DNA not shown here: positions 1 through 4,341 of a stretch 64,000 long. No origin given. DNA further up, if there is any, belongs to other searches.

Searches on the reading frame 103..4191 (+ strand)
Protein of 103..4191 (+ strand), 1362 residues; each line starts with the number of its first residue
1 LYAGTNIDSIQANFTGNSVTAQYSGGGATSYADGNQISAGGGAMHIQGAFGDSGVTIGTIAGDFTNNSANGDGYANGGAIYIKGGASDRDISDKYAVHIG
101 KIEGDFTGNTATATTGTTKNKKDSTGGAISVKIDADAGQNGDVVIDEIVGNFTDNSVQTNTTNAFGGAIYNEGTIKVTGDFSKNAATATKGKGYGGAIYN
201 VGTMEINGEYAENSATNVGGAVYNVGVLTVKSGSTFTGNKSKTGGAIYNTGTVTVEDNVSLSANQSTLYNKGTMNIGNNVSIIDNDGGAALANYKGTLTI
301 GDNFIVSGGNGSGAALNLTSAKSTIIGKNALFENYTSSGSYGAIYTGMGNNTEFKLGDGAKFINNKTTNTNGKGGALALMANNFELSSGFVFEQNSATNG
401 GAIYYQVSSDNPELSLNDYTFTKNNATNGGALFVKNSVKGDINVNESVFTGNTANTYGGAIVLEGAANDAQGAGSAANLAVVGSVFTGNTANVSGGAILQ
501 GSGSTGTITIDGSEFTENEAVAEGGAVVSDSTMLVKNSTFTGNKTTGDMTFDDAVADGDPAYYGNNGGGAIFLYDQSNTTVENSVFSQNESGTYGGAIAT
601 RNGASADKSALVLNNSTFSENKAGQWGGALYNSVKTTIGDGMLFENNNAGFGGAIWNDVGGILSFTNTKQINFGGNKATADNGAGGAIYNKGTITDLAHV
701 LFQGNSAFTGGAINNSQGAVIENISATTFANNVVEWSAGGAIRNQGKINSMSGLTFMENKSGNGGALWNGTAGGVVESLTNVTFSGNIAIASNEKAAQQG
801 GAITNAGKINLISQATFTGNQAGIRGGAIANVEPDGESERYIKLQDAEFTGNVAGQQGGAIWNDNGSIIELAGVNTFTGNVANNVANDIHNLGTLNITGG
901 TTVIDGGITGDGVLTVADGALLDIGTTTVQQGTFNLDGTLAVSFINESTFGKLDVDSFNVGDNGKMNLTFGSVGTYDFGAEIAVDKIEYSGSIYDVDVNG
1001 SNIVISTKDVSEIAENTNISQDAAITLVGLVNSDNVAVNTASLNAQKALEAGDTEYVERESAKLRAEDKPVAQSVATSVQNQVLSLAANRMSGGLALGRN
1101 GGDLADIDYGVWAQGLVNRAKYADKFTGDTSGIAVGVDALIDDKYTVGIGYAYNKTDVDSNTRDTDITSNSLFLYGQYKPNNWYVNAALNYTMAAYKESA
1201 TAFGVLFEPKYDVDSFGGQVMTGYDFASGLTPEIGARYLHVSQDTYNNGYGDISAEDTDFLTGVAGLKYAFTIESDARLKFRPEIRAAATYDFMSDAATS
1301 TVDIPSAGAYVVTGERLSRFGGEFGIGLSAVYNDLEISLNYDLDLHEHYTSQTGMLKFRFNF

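Call 120: search_protein_families(library=pfam, proteins=[window:103-4191:+], max_evalue=0.0001)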
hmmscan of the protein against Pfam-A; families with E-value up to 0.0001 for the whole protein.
window:103-4191:+ (1362 aa): 3 families
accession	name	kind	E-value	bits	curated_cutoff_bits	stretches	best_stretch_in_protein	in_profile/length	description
PF03797.25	Autotransporter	-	4.2e-34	118.9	26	1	1111-1342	1-255/255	Autotransporter beta-domain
PF02415.23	Chlam_PMP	-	4e-30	101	20.6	0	615-633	1-19/19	Chlamydia polymorphic membrane protein (Chlamydia_PMP) repeat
PF13229.12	Beta_helix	-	4.6e-05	23.5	25.9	1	484-627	33-139/158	Right handed beta helix region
